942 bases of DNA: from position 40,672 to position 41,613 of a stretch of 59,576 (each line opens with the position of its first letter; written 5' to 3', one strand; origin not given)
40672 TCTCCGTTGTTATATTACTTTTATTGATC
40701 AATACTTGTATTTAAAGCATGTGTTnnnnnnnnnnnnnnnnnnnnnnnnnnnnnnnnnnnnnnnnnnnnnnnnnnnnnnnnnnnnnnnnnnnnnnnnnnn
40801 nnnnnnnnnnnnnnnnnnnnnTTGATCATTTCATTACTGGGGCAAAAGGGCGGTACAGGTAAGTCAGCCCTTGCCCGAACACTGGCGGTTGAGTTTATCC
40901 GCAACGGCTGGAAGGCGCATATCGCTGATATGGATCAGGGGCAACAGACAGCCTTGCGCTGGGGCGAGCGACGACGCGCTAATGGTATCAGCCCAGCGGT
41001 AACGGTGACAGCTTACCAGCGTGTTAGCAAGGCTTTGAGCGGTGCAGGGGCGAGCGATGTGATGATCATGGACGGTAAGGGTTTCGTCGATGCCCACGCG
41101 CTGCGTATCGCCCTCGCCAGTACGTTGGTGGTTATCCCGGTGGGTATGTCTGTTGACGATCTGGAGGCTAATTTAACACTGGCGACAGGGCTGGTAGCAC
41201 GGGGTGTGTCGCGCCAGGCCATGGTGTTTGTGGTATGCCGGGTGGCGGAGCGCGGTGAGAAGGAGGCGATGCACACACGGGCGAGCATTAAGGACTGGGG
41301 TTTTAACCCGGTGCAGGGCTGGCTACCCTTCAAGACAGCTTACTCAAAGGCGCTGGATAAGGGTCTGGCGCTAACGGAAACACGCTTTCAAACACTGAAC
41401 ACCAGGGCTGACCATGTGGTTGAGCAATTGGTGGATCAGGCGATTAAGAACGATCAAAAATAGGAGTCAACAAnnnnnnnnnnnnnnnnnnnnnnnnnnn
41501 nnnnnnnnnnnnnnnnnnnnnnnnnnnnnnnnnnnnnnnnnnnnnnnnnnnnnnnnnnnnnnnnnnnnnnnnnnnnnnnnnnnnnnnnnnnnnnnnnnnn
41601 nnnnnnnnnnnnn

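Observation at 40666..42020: ParF-like ATPase and RHH (ParG-like) partition cassette inside the replication module of a podovirus-like phage with no integrase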

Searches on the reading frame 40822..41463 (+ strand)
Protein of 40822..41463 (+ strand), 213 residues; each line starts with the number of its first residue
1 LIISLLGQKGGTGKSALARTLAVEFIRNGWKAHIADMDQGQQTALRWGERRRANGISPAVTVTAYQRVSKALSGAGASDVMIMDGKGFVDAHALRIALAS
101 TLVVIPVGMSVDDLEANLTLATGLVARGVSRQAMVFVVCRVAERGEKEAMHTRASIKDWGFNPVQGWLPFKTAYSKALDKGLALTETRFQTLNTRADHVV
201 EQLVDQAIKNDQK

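Call 3: search_protein_families(library=pfam, proteins=[window:40822-41463:+], max_evalue=0.1)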
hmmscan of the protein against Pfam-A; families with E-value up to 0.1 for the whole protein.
window:40822-41463:+ (213 aa): 6 families
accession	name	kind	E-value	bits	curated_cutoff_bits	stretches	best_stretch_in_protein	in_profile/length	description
PF01656.29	CbiA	-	3.5e-07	30.7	25.4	1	3-182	1-123/125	CobQ/CobB/MinD/ParA nucleotide binding domain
PF09140.17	MipZ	-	4.2e-06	26.7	20.7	1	3-54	3-54/262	ATPase MipZ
PF13614.12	AAA_31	-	5.1e-05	23.7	27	1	2-48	3-49/177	AAA domain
PF16575.11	CLP1_P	-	0.00023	21.5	26.6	1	11-43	4-36/188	mRNA cleavage and polyadenylation factor CLP1 P-loop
PF10609.15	ParA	-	0.00029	20.8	27.1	1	2-38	5-41/246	NUBPL iron-transfer P-loop NTPase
PF20720.3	nSTAND3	-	0.015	15.4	27.2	1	10-38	26-55/155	Novel STAND NTPase 3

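Call 6: search_dna_similar(query=window:40822-41463:+, collection=phages, mode=protein, max_rows=40)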
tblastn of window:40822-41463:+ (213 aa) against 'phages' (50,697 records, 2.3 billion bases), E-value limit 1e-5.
Records with a match: 37; places in all: 38; records where one place covers at least 80% of the query: 31.
Best place of each record, by identity: <60% 37.
By first word of the organism name: Rhizobium 10; Aeromonas 8; Rhodobacter 5; Vibrio 3; Yersinia 3; Sodalis 3; Bacteriophage 2; Erwinia 1; Pseudomonas 1; Aliivibrio 1.
By host as written in the record: Rhodobacter capsulatus YW1 5; - 3; Aeromonas hydrophila 3; Yersinia pestis EV76-CN 3; Aeromonas salmonicida HER1098 2; Vibrio cyclitrophicus 10N.237.312.C11 2; Rhizobium etli CFN42 2; Sodalis glossinidius str. 'morsitans' 2; and 15 more.
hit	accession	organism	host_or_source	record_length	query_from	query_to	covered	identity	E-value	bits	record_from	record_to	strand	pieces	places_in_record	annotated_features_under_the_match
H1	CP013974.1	Erwinia phage LS-2018a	Erwinia tracheiphila MDcuke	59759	1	203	95%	41.5%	8e-39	147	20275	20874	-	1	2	record has no annotation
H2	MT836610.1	Bacteriophage sp.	human fecal samples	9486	1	206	97%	38.8%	5e-39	147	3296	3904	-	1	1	record has no annotation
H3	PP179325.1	Pseudomonas phage Touem01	Pseudomonas syringae 7C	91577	2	210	98%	37.3%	8e-32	127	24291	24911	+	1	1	putative partition ParA-like protein | hypothetical protein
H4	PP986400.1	Aliivibrio phage vB_Alvi_H905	Allivibrio fischeri H905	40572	3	205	95%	36.5%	4e-34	133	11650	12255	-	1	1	DNA-binding protein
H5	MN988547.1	Rhizobium phage RHph_Y2_11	Rhizobium etli Y2_11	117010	2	206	96%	35.7%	4e-30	122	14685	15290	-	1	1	putative partition ParA-like protein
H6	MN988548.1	Rhizobium phage RHph_Y2_17_1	Rhizobium etli Y2_17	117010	2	206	96%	35.7%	4e-30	122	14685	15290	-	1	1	putative partition ParA-like protein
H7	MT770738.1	Rhizobium phage B1VFA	Rhizobium leguminosarum VF39SM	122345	1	194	91%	37.4%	5e-28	116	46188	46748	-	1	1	ParA family protein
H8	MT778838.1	Rhizobium phage V1VFA-S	-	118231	1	194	91%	37.4%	6e-28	115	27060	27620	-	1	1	ParA family protein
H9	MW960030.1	Rhizobium phage RHph_X66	R. phaseoli sv. phaseoli INC 2-5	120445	1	194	91%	36.6%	8e-28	115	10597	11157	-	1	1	putative partition ParA-like protein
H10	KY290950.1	Aeromonas phage 59.1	Aeromonas salmonicida HER1098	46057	2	203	95%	34.5%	7e-17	84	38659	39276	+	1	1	hypothetical protein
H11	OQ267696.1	Vibrio phage VPHZ6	Vibrio parahaemolyticus ATCC 17802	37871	3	206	96%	33.2%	2e-29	120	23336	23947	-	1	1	ParA family protein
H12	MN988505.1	Rhizobium phage RHph_N1_10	Rhizobium phaseoli N1_10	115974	2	206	96%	32.7%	9e-27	112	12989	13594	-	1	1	putative partition ParA-like protein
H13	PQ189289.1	Vibrio phage 10N.237.312.C11_PE002A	Vibrio cyclitrophicus 10N.237.312.C11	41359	3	206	96%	32.8%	3e-33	130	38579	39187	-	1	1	hypothetical protein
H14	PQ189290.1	Vibrio phage 10N.237.312.C11_PE002B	Vibrio cyclitrophicus 10N.237.312.C11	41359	3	206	96%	32.8%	3e-33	130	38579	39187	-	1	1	hypothetical protein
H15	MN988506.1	Rhizobium phage RHph_N1_15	Rhizobium phaseoli N1_15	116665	2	206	96%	32.2%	3e-26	110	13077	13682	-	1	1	putative partition ParA-like protein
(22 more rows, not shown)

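Call 18: find_homologous_proteins(query=window:40822-41463:+, max_evalue=1e-10)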
Query window:40822-41463:+ (213 aa): 49 proteins with E <= 1e-10 among 868 candidates.
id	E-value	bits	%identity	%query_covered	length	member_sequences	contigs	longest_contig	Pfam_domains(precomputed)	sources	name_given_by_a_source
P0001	1.6e-131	454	98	100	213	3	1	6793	PF01656.30,PF09140.18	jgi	-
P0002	8.5e-76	272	59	97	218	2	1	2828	PF10609.16,PF01656.30,PF13614.13,PF09140.18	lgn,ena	-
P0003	1.6e-75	271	58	99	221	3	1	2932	PF10609.16,PF01656.30,PF13614.13,PF09140.18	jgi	jgi:chromosome partitioning protein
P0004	2.1e-75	271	58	99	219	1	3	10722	PF10609.16,PF01656.30,PF13614.13,PF09140.18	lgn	-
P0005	9.4e-75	269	59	97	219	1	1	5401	PF10609.16,PF01656.30,PF13614.13,PF09140.18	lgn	-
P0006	1.3e-74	268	58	99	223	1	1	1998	PF10609.16,PF01656.30,PF13614.13,PF09140.18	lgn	-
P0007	2.5e-74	267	56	98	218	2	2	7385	PF10609.16,PF01656.30,PF13614.13,PF09140.18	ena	-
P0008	2.0e-73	264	58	95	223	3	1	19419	PF10609.16,PF01656.30,PF13614.13,PF09140.18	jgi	jgi:chromosome partitioning protein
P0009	3.4e-73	264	59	98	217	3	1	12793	PF10609.16,PF01656.30,PF13614.13,PF09140.18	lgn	-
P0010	4.4e-73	263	57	97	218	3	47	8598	PF10609.16,PF01656.30,PF13614.13,PF09140.18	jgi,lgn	jgi:chromosome partitioning protein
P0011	2.2e-72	261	55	100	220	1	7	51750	PF10609.16,PF01656.30,PF13614.13,PF09140.18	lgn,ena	-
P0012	2.4e-72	261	58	97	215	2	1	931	PF10609.16,PF01656.30,PF13614.13,PF09140.18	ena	-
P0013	5.5e-72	260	56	98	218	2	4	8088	PF10609.16,PF01656.30,PF13614.13,PF09140.18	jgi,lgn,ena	-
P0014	6.2e-72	260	58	98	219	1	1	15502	PF10609.16,PF01656.30,PF13614.13,PF09140.18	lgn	-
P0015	8.3e-72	259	56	100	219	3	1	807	PF10609.16,PF01656.30,PF13614.13,PF09140.18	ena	-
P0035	2.9e-68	248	53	100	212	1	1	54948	PF01656.30,PF13614.13,PF09140.18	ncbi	-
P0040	6.6e-67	243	51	98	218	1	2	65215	PF10609.16,PF01656.30,PF13614.13,PF09140.18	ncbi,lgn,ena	-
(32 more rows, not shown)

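Call 19: find_encoding_contigs(protein=P0035, flank=10000, max_places=3)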
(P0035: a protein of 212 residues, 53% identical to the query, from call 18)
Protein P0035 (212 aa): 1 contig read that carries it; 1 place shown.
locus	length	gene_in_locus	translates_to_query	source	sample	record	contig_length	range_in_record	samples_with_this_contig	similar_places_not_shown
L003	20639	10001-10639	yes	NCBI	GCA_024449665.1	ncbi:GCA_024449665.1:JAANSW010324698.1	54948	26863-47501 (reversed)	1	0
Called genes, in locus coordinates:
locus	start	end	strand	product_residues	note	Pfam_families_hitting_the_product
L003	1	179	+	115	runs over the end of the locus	-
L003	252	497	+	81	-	-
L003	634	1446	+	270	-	-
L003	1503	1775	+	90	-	-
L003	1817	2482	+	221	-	-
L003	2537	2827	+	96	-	-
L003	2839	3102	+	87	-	-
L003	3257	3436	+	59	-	PF07927:HicA_toxin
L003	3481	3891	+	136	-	PF15919:HicB_lk_antitox, PF15970:HicB-like_2 (weak)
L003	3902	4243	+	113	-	-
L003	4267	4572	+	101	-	-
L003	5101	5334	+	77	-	-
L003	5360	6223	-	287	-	-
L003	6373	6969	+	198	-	-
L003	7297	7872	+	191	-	-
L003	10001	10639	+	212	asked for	PF01656:CbiA, PF09140:MipZ, PF13614:AAA_31 (weak)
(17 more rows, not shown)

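Call 20: find_encoding_contigs(protein=P0011, flank=10000, max_places=3)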
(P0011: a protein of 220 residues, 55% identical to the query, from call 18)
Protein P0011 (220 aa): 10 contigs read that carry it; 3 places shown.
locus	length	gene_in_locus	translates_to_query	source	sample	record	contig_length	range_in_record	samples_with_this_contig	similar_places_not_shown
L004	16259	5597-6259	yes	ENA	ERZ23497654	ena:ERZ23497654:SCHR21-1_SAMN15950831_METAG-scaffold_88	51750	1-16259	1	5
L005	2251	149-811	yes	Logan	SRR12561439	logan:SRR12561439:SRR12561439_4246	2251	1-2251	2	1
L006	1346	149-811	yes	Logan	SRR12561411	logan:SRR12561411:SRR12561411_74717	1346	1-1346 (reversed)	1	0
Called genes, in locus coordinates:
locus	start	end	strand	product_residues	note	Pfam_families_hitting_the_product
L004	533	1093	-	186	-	PF00239:Resolvase, PF02796:HTH_7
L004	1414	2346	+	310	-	-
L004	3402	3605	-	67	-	-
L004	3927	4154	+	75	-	-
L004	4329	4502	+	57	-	-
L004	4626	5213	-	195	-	PF11740:KfrA_N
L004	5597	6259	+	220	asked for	PF01656:CbiA, PF09140:MipZ (weak), PF10609:ParA (faint), PF13614:AAA_31 (weak)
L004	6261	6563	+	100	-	-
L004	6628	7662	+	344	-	-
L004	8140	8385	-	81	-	-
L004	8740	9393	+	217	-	PF17338:GP88, PF23872:DUF7227 (faint)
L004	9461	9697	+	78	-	-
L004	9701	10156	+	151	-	-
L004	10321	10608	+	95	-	PF16509:KORA (weak)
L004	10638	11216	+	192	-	-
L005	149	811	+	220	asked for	PF01656:CbiA, PF09140:MipZ (weak), PF10609:ParA (faint), PF13614:AAA_31 (weak)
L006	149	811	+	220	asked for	PF01656:CbiA, PF09140:MipZ (weak), PF10609:ParA (faint), PF13614:AAA_31 (weak)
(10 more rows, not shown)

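Call 21: find_encoding_contigs(protein=P0040, flank=10000, max_places=3)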
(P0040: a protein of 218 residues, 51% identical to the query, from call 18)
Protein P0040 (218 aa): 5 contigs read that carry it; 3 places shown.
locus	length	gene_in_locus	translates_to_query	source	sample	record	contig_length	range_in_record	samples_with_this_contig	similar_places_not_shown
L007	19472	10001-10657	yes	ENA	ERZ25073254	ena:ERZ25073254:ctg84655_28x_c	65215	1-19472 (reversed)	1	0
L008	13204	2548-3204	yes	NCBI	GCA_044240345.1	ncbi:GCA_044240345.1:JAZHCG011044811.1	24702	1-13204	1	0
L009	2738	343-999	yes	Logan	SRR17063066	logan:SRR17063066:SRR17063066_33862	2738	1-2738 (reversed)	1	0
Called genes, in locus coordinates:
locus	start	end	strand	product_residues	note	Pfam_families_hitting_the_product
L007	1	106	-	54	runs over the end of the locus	-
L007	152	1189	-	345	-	PF04610:TrbL, PF19590:TrbL_3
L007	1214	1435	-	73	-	-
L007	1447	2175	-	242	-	PF07996:T4SS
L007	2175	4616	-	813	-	PF27097:VirB4_TrbE_N, PF03135:CagE_TrbE_VirB, PF19044:P-loop_TraG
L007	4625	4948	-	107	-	PF05101:VirB3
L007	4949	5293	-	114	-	PF04956:TrbC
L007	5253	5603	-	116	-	-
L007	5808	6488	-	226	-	PF01464:SLT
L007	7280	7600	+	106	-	PF00436:SSB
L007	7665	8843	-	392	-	PF21205:Rep3_C (weak)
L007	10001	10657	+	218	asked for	PF09140:MipZ (faint), PF10609:ParA (faint), PF13614:AAA_31 (weak), PF01656:CbiA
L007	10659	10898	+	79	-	-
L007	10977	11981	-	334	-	PF08401:ArdcN, PF18818:MPTase-PolyVal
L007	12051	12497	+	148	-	-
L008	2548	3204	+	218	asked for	PF09140:MipZ (faint), PF10609:ParA (faint), PF13614:AAA_31 (weak), PF01656:CbiA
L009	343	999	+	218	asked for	PF09140:MipZ (faint), PF10609:ParA (faint), PF13614:AAA_31 (weak), PF01656:CbiA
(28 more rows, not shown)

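Call 23: find_encoding_contigs(protein=P0001, flank=10000, max_places=4)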
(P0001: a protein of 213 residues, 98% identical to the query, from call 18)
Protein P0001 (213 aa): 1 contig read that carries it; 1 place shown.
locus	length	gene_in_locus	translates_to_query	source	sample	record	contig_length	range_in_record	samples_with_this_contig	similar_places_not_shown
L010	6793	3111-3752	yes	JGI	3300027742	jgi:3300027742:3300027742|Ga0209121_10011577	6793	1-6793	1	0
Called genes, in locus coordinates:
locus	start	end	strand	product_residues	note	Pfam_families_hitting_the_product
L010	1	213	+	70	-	?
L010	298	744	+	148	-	-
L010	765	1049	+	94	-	-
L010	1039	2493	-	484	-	PF00176:SNF2-rel_dom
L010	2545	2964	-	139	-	-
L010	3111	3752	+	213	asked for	PF01656:CbiA (weak), PF09140:MipZ (faint)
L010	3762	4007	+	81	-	-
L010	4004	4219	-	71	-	PF12441:CopG_antitoxin, PF14384:BrnA_antitoxin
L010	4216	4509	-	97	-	PF04365:BrnT_toxin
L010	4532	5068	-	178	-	PF02660:G3P_acyltransf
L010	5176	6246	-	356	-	PF00814:TsaD, PF22521:HypF_C_2 (faint)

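Call 34: search_solved_structures(query=window:40822-41463:+, max_evalue=0.01, show_alignments=2)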
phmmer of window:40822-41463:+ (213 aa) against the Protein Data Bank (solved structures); distinct sequences matched with E-value up to 0.01: 4.
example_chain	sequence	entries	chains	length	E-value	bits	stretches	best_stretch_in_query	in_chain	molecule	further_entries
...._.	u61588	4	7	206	1.1e-09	41.7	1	2-186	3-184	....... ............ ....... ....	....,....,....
5u1g_D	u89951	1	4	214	1.3e-09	41.5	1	2-186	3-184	ParA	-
2xit_A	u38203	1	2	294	0.0016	21.6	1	5-53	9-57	MIPZ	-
2xj4_A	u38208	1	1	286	0.0018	21.5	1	5-53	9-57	MIPZ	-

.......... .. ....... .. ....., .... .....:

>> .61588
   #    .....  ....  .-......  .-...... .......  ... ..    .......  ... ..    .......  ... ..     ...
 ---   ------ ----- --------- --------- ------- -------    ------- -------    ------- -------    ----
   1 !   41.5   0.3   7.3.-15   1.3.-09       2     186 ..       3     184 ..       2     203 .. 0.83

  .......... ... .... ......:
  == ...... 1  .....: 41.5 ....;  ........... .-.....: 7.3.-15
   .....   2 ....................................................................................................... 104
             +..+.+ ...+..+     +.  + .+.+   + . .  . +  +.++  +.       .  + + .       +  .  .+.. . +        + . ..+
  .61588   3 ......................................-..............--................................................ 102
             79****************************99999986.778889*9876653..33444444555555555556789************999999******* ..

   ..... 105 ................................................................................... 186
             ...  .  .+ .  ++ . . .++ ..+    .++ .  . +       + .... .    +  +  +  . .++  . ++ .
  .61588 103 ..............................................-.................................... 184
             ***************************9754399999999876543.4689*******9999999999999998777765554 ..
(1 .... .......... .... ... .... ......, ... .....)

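Call 35: search_protein_families(library=ncbifam, proteins=[window:40822-41463:+], max_evalue=0.01)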
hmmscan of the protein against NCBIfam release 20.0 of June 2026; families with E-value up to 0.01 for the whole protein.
window:40822-41463:+ (213 aa): 5 families
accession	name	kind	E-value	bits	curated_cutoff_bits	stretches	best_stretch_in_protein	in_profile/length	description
NF041546.1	ParA_partition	equivalog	3.4e-25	88.8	180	1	2-204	1-201/203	ParA family partition ATPase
TIGR03815.1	CpaE_hom_Actino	equivalog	7.6e-05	22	154.45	0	3-147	114-236/340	septum site-determining protein Ssd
NF041136.1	MrpORP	equivalog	0.00012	21.5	450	1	3-38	8-43/365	iron-sulfur cluster carrier protein MrpORP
TIGR03371.1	cellulose_yhjQ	equivalog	0.0026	17.3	157.85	1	2-49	3-50/246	cellulose biosynthesis protein BcsQ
TIGR01969.1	minD_arch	subfamily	0.0095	15.1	201.75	0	1-38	1-38/251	cell division ATPase MinD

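Call 38: search_protein_families(library=phrogs, proteins=[window:40822-41463:+], max_evalue=0.001)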
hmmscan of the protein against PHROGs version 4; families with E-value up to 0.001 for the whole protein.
window:40822-41463:+ (213 aa): 1 family
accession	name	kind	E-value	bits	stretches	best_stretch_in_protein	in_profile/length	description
phrog_164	-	DNA, RNA and nucleotide metabolism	2.3e-22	80.7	1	1-205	225-467/500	ParA-like partition protein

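Call 58: search_dna_similar(query=window:40822-41463:+, collection=plasmids, mode=protein, max_rows=25)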
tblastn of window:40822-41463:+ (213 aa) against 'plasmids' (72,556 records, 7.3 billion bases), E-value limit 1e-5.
Records with a match: 1465; places in all: 1514; records where one place covers at least 80% of the query: 1344.
Best place of each record, by identity: 60-80% 1; <60% 1464.
By first word of the organism name: Escherichia 472; Klebsiella 313; Salmonella 132; Pseudomonas 72; Xanthomonas 42; Enterobacter 37; Piscirickettsia 32; Citrobacter 26; Erwinia 26; Yersinia 20; and 98 more.
By predicted mobility (MOB-suite, as given by PLSDB): conjugative 875; non-mobilizable 437; mobilizable 153.
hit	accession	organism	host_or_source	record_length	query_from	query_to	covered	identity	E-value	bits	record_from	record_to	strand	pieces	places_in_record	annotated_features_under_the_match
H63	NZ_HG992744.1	Vibrio sp. B1ASS3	-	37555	1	208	98%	43.3%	4e-47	172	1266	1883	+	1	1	ParA family protein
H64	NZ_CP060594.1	Rouxiella badensis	pure culture,lowbush blueberries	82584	1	205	96%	43.9%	4e-46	169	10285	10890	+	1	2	dna-binding plasmid partition protein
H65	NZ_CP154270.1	Vibrio harveyi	large yellow croaker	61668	1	208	98%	42.8%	1e-46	171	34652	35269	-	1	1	ParA family protein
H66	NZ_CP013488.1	Vibrio alginolyticus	seawater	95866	1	208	98%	42.3%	4e-48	175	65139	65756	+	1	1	ParA family protein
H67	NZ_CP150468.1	Vibrio harveyi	-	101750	1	208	98%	42.0%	4e-26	176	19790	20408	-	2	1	DNA-binding protein | ParA family protein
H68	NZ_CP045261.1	Yersinia pestis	Urocitellus undulatus,Cell culture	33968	1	213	100%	40.9%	3e-38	147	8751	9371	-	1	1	ParA family protein | hypothetical protein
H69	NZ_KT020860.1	Yersinia pestis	long tail squirrel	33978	1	213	100%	40.9%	3e-38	147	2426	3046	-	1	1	ParA family protein | hypothetical protein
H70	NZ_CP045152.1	Yersinia pestis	Marmota sibirica,Cell culture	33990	1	213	100%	40.9%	3e-38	147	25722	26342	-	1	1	ParA family protein | hypothetical protein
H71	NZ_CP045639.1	Yersinia pestis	Homo sapiens,Tibetan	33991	1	213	100%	40.9%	3e-38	147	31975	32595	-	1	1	ParA family protein | hypothetical protein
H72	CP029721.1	Enterobacter cloacae complex sp.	-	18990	2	205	96%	41.7%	1e-46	171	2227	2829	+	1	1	dna-binding plasmid partition protein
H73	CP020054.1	Enterobacter cloacae complex sp.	-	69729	2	205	96%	41.7%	1e-46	171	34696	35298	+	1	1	dna-binding plasmid partition protein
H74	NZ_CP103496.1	Enterobacter hormaechei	Homo sapiens,blood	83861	2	205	96%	41.7%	1e-46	171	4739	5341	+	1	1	ParA family protein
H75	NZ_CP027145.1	Enterobacter hormaechei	-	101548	2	205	96%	41.7%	1e-46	171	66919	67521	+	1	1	ParA family protein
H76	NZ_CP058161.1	Enterobacter hormaechei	culture,Wastewater effluent sample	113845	2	205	96%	41.7%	1e-46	171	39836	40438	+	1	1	ParA family protein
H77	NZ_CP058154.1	Enterobacter hormaechei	culture,Freshwater sample from ...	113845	2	205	96%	41.7%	1e-46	171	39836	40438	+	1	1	ParA family protein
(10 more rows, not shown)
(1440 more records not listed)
